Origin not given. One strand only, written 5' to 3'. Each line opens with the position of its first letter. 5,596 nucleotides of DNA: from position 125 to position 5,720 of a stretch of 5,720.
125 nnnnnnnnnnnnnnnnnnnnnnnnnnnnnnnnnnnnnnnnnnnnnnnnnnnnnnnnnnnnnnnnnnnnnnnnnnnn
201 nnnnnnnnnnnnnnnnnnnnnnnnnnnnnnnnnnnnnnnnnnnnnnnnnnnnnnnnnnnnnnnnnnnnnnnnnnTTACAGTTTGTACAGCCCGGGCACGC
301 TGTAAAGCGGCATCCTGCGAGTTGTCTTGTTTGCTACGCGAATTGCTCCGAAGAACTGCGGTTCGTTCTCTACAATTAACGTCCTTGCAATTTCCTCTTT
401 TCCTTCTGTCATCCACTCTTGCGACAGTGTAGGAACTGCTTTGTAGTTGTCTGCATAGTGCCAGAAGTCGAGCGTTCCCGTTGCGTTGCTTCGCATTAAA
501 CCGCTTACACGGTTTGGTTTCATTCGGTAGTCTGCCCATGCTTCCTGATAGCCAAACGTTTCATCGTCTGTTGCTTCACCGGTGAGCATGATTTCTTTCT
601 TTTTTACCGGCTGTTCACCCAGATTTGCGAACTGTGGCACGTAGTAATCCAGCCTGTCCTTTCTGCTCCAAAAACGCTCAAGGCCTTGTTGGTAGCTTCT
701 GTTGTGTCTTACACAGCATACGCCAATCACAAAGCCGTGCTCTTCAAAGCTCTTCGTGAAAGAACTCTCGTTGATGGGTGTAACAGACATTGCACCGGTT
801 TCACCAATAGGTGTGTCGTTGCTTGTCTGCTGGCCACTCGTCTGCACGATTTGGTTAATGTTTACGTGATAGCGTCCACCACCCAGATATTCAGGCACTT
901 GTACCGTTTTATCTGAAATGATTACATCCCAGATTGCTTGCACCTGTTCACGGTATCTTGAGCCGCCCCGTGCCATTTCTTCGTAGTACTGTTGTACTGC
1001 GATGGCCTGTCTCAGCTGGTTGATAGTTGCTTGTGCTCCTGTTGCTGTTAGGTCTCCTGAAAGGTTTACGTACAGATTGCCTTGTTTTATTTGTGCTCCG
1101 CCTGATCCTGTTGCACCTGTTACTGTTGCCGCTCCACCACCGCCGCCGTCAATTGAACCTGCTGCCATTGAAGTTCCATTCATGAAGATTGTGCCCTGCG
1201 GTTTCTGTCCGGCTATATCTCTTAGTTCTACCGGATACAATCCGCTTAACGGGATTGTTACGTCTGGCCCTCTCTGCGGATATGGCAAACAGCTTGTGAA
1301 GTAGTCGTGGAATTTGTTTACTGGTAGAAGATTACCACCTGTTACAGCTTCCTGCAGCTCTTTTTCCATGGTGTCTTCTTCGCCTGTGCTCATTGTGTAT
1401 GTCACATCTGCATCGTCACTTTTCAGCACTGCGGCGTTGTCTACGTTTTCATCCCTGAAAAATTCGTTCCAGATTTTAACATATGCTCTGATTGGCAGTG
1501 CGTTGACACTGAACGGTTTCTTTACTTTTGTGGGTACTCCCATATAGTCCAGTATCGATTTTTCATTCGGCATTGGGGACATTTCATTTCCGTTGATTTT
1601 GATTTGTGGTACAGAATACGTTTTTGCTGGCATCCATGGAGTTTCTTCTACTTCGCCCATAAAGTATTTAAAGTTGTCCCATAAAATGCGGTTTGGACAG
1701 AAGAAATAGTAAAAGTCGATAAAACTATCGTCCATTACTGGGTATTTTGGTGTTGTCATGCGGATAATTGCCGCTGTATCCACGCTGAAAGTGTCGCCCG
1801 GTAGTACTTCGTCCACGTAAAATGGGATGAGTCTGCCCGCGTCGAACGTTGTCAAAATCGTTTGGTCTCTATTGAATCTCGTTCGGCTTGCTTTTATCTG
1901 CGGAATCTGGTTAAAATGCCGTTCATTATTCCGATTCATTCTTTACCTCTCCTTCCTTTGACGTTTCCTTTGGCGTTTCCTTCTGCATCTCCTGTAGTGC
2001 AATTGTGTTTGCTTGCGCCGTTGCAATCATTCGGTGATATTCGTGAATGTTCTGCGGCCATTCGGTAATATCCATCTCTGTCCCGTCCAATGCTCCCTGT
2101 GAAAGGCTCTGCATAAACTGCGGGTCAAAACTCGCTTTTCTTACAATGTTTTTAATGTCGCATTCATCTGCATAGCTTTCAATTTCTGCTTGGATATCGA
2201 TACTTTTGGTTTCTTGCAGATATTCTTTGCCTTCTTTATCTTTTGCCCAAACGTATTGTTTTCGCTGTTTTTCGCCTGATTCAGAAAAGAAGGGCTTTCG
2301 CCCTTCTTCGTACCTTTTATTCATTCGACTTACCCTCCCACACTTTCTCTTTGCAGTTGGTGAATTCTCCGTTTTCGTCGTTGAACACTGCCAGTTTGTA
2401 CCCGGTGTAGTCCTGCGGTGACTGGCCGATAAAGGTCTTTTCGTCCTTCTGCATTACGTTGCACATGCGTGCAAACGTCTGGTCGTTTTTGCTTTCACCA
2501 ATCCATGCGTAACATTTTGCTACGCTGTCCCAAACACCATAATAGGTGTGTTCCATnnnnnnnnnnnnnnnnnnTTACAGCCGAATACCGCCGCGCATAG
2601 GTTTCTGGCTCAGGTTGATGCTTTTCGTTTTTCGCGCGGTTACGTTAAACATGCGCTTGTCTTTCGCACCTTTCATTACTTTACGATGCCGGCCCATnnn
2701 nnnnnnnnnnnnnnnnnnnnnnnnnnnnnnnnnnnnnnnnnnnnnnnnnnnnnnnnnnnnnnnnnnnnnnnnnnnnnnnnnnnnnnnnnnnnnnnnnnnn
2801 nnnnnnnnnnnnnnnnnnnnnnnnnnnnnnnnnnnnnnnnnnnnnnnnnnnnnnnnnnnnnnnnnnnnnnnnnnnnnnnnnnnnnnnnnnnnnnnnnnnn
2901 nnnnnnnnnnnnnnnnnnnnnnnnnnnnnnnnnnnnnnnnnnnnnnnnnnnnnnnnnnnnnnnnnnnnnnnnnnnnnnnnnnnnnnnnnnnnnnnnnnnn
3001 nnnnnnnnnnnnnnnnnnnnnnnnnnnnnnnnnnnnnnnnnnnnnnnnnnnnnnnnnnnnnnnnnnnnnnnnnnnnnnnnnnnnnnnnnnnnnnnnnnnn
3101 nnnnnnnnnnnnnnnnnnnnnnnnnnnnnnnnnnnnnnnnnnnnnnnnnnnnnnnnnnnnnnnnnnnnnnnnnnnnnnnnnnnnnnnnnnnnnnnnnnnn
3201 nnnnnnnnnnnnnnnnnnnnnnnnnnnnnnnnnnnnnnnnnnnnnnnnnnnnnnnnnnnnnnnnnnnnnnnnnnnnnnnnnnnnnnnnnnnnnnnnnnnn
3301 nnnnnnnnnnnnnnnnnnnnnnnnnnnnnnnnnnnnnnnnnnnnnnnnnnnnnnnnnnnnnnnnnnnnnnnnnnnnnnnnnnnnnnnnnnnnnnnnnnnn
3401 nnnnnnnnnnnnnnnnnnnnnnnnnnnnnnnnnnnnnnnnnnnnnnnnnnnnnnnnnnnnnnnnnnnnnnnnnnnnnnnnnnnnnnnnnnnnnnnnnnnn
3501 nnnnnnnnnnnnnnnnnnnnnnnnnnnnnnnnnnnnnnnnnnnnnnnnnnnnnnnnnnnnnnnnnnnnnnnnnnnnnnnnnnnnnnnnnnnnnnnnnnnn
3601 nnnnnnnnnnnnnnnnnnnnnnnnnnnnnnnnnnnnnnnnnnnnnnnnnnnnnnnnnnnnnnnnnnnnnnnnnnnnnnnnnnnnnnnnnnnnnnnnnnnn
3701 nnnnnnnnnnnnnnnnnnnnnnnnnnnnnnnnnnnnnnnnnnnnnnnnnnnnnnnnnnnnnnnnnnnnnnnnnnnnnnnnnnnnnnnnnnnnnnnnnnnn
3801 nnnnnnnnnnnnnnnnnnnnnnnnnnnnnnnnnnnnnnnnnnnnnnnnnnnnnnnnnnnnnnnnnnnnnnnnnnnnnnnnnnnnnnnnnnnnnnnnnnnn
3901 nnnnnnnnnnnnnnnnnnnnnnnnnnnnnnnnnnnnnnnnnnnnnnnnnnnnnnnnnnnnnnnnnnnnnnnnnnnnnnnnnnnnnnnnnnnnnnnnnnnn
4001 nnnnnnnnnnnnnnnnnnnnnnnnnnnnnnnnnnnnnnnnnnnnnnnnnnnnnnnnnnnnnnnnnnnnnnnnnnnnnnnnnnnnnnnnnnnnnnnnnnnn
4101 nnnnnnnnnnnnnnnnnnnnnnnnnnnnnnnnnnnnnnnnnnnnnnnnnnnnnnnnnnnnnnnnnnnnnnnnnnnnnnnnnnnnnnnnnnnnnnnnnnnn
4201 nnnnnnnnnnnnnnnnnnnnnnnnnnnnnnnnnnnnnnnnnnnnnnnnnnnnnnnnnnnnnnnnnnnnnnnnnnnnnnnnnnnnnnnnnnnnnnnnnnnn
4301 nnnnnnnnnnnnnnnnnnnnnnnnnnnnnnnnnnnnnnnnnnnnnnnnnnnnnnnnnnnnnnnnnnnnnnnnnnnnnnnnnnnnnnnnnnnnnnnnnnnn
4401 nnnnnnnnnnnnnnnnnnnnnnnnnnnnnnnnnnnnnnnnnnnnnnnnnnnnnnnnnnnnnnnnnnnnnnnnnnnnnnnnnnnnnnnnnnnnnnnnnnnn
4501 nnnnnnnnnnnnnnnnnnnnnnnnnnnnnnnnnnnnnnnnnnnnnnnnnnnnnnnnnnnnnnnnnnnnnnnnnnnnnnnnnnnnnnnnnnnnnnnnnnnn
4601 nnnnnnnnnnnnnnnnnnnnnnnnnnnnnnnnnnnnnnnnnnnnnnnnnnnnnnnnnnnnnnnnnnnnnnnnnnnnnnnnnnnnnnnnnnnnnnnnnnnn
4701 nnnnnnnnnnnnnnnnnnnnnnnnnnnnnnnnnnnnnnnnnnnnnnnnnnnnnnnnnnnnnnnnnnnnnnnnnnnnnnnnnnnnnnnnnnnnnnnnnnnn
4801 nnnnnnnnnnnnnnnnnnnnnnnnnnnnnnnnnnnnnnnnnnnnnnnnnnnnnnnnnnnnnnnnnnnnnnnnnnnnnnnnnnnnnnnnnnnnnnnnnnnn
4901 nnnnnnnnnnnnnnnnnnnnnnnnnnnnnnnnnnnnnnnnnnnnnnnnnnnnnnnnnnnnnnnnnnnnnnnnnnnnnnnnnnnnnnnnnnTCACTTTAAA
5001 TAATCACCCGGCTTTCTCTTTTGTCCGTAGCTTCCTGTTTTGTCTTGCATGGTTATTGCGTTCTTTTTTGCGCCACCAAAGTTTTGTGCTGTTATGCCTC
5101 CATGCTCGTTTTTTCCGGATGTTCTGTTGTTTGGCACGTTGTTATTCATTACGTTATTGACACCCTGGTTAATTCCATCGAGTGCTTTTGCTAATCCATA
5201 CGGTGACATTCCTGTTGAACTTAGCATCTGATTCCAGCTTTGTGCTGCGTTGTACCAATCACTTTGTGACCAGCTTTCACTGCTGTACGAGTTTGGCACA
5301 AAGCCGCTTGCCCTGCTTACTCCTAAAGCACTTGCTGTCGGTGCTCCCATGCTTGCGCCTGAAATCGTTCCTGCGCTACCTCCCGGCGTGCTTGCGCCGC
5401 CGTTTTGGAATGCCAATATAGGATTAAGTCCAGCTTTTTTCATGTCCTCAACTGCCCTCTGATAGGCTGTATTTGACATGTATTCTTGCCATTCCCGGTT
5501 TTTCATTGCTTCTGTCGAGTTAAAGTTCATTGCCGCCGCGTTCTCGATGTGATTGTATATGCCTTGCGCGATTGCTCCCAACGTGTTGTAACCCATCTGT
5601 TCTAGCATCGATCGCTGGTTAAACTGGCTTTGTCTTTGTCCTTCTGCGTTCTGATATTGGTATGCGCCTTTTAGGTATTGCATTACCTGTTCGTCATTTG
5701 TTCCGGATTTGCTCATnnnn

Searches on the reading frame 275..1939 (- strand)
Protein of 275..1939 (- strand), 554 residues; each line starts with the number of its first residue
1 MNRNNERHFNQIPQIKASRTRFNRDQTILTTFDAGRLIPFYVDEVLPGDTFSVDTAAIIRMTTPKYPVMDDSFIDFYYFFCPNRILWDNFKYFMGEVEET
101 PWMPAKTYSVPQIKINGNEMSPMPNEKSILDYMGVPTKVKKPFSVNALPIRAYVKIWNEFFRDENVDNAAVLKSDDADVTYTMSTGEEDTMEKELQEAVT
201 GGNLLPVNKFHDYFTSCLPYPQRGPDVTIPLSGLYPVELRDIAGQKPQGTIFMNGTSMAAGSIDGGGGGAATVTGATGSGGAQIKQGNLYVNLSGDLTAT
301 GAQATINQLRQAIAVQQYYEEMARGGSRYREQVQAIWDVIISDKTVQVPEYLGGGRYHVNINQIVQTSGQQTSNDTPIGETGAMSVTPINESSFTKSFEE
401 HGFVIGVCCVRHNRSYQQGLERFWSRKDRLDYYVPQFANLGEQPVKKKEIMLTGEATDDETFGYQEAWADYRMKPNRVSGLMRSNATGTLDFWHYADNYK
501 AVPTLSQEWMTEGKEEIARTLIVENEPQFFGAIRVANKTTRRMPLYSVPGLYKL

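Call 4: search_protein_families(library=pfam, proteins=[window:275-1939:-], max_evalue=0.1)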
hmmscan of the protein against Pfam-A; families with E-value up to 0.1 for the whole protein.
window:275-1939:- (554 aa): 2 families
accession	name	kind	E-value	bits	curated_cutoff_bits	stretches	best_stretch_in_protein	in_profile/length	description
PF02305.22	Phage_F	-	1.8e-138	462.9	25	1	11-551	2-501/501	Capsid protein (F protein)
PF13135.11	DUF3947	-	0.018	15.7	25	1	295-326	19-52/91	Protein of unknown function (DUF3947)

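Call 5: search_protein_families(library=phrogs, proteins=[window:275-1939:-], max_evalue=0.1)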
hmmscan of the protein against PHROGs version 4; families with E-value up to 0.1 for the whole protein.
window:275-1939:- (554 aa): 1 family
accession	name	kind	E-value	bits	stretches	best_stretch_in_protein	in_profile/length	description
phrog_514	-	head and packaging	1e-200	668.9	1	1-552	6-516/531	major head protein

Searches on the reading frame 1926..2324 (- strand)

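Call 4: search_protein_families(library=pfam, proteins=[window:1926-2324:-], max_evalue=0.1)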
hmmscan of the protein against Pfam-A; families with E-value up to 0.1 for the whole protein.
window:1926-2324:- (132 aa): 2 families
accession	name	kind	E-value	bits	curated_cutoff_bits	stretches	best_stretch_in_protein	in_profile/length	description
PF09675.16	Chlamy_scaf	-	2.7e-09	37.7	25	1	29-105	4-77/134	Chlamydia-phage Chp2 scaffold (Chlamy_scaf)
PF06421.17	LepA_C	-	0.066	13.8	29.7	0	16-47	69-100/107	GTP-binding protein LepA C-terminus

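Call 5: search_protein_families(library=phrogs, proteins=[window:1926-2324:-], max_evalue=0.1)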
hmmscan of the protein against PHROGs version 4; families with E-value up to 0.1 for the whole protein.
window:1926-2324:- (132 aa): 4 families
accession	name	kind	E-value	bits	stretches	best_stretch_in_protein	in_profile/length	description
phrog_24309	-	head and packaging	2.5e-69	232.7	1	1-129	1-132/136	virion structural protein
phrog_1642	-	head and packaging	1.5e-08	35.8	1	20-105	6-80/152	virion structural protein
phrog_24439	-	head and packaging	0.0012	20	1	84-106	7-29/82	virion structural protein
phrog_28929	-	unknown function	0.045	15.3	1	5-43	4-44/104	-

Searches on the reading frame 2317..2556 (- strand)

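Call 4: search_protein_families(library=pfam, proteins=[window:2317-2556:-], max_evalue=0.1)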
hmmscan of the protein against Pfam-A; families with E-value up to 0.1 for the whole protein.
window:2317-2556:- (79 aa): 2 families
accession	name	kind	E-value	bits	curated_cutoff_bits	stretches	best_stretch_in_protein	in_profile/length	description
PF20577.3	Phage_ORF5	-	1.6e-10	40.9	27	1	6-71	2-67/75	Phage ORF5 protein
PF24118.1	DUF7392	-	0.019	15.8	27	1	7-37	76-106/113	Domain of unknown function (DUF7392)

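Call 5: search_protein_families(library=phrogs, proteins=[window:2317-2556:-], max_evalue=0.1)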
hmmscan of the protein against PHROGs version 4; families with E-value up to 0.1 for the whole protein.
window:2317-2556:- (79 aa): 1 family
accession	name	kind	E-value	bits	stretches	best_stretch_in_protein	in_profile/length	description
phrog_1670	-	DNA, RNA and nucleotide metabolism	6.1e-18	65.5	1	1-77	1-79/96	DNA binding protein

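Call 68: search_protein_families(library=padloc, proteins=[window:2317-2556:-], max_evalue=0.01)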
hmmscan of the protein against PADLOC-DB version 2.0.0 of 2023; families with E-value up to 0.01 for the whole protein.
window:2317-2556:- (79 aa): 0 families

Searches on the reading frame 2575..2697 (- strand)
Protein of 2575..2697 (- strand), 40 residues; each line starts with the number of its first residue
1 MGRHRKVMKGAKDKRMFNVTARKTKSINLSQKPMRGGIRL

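Call 4: search_protein_families(library=pfam, proteins=[window:2575-2697:-], max_evalue=0.1)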
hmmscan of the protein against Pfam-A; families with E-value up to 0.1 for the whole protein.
window:2575-2697:- (40 aa): 0 families

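Call 5: search_protein_families(library=phrogs, proteins=[window:2575-2697:-], max_evalue=0.1)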
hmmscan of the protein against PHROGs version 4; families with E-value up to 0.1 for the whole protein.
window:2575-2697:- (40 aa): 1 family
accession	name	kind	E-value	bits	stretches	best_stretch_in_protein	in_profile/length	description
phrog_10695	-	unknown function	2.2e-09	38.2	1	3-40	2-39/39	-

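Call 68: search_protein_families(library=padloc, proteins=[window:2575-2697:-], max_evalue=0.01)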
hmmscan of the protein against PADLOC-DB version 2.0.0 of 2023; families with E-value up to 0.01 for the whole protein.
window:2575-2697:- (40 aa): 0 families

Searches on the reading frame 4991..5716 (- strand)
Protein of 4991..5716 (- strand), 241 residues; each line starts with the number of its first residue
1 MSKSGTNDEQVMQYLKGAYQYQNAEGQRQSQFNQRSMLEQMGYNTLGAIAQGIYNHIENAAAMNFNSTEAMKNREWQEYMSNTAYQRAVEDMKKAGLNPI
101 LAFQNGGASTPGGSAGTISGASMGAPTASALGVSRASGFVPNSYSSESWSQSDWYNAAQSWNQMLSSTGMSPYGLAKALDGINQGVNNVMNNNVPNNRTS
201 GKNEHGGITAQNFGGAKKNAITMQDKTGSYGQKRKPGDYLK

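Call 4: search_protein_families(library=pfam, proteins=[window:4991-5716:-], max_evalue=0.1)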
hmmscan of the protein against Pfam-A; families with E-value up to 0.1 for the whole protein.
window:4991-5716:- (241 aa): 0 families

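Call 5: search_protein_families(library=phrogs, proteins=[window:4991-5716:-], max_evalue=0.1)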
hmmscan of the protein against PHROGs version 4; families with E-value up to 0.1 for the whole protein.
window:4991-5716:- (241 aa): 17 families
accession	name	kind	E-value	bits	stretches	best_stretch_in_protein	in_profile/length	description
phrog_8742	-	tail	1.8e-93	314.2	1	2-218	65-281/287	pilot protein for DNA ejection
phrog_5158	-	unknown function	1.5e-25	91.4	1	7-127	23-135/322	-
phrog_27063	-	tail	6.8e-25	89.3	1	27-137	16-126/306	pilot protein for DNA ejection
phrog_11693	-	tail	5e-23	83.4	1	52-145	20-117/228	pilot protein for DNA ejection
phrog_21483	-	unknown function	3.2e-22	80.5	1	46-123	79-155/303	-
phrog_18604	-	tail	1.2e-21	78.3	1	42-183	81-230/284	minor tail protein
phrog_22637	-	tail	1.1e-20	75.4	1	47-131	9-94/264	pilot protein for DNA ejection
phrog_34374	-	tail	3.4e-20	73.5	1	20-186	127-290/310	pilot protein for DNA ejection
phrog_16516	-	tail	4.3e-19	70.2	1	42-134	20-111/186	minor tail protein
phrog_8693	-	tail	7.2e-19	69.7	1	44-125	6-90/258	pilot protein for DNA ejection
phrog_35928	-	tail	2.1e-18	67.7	1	63-128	67-127/172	pilot protein for DNA ejection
phrog_25360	-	unknown function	3.4e-16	60.6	1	61-134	50-116/316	-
phrog_20617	-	tail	1.9e-10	42.3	1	57-138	9-94/200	minor tail protein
phrog_23656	-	head and packaging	5.8e-09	36.9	1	76-115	3-41/175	virion structural protein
phrog_29171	-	tail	8.5e-07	30.2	1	71-139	114-186/236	pilot protein for DNA ejection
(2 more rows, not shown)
